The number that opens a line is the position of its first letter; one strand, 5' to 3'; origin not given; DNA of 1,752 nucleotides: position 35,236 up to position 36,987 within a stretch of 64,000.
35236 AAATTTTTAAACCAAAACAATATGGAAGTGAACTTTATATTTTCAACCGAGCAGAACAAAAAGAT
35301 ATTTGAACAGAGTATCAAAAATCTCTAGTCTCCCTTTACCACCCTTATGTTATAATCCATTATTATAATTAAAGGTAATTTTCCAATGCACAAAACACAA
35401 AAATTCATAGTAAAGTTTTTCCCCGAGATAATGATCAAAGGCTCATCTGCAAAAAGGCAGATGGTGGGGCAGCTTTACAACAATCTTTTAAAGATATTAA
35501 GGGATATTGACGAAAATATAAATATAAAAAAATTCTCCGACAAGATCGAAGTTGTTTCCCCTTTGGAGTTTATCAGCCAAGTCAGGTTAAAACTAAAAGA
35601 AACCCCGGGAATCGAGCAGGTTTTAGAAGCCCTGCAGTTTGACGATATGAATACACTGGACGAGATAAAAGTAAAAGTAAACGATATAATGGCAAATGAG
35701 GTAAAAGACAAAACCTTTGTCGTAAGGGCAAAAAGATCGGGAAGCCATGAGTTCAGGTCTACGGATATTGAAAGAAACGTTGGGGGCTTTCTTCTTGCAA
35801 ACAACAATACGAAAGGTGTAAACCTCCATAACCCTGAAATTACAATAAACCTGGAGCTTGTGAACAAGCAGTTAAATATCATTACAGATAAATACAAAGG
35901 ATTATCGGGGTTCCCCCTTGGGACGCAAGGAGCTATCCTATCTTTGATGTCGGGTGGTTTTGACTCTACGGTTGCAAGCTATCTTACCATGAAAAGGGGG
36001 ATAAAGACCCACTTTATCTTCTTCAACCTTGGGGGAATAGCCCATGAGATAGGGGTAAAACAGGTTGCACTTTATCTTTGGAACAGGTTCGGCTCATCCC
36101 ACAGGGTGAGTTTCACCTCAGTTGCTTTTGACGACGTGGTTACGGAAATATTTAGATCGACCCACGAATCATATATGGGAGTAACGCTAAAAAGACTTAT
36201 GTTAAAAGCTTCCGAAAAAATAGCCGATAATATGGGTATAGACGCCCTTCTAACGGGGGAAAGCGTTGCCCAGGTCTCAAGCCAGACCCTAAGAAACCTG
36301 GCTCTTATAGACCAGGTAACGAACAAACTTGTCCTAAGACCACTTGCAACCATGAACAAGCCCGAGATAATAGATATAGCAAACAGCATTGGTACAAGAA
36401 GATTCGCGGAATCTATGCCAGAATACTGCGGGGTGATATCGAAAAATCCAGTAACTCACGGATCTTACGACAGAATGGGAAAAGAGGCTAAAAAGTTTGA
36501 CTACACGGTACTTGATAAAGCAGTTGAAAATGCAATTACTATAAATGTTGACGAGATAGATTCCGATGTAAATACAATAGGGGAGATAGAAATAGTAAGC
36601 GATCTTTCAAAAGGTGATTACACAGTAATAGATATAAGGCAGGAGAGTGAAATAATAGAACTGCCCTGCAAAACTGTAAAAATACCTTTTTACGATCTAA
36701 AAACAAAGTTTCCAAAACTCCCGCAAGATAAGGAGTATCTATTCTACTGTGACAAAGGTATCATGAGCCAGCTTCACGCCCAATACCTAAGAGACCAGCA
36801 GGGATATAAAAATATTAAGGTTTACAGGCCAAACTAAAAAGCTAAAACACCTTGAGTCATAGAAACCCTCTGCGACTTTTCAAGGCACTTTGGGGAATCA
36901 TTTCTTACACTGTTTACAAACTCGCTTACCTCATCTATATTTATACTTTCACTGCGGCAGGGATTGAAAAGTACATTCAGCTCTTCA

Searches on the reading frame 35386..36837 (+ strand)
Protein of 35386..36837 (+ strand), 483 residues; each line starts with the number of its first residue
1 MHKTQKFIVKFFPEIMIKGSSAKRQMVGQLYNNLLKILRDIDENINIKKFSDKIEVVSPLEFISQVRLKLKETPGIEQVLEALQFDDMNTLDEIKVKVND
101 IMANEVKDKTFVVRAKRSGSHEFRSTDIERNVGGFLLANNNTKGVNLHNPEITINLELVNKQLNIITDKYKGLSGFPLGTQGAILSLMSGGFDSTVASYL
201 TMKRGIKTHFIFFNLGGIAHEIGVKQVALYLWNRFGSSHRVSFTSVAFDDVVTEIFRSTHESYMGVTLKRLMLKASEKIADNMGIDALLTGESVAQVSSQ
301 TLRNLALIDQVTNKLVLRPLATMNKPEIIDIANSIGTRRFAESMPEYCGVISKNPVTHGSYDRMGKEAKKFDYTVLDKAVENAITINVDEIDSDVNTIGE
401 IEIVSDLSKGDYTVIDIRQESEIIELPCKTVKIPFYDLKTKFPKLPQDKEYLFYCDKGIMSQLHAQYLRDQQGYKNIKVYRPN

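Call 4: search_protein_families(library=pfam, proteins=[window:35386-36837:+], max_evalue=0.01)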
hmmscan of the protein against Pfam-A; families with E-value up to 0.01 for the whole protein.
window:35386-36837:+ (483 aa): 5 families
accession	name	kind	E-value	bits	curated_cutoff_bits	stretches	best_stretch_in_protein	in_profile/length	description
PF02568.20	ThiI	-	1.9e-58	197.8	20.5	1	179-372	1-196/197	Thiamine biosynthesis protein (ThiI)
PF02926.22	THUMP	-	4.1e-14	53.2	20.6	1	90-167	3-83/84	THUMP domain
PF00581.25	Rhodanese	-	1.4e-05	25.9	22.2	1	407-480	9-92/102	Rhodanese-like domain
PF22025.1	ThiI_fer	-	4.8e-05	24.2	25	1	8-78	3-70/72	ThiI ferredoxin-like domain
PF06508.19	QueC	-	0.00065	19.7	22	0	185-217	3-35/210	Queuosine biosynthesis protein QueC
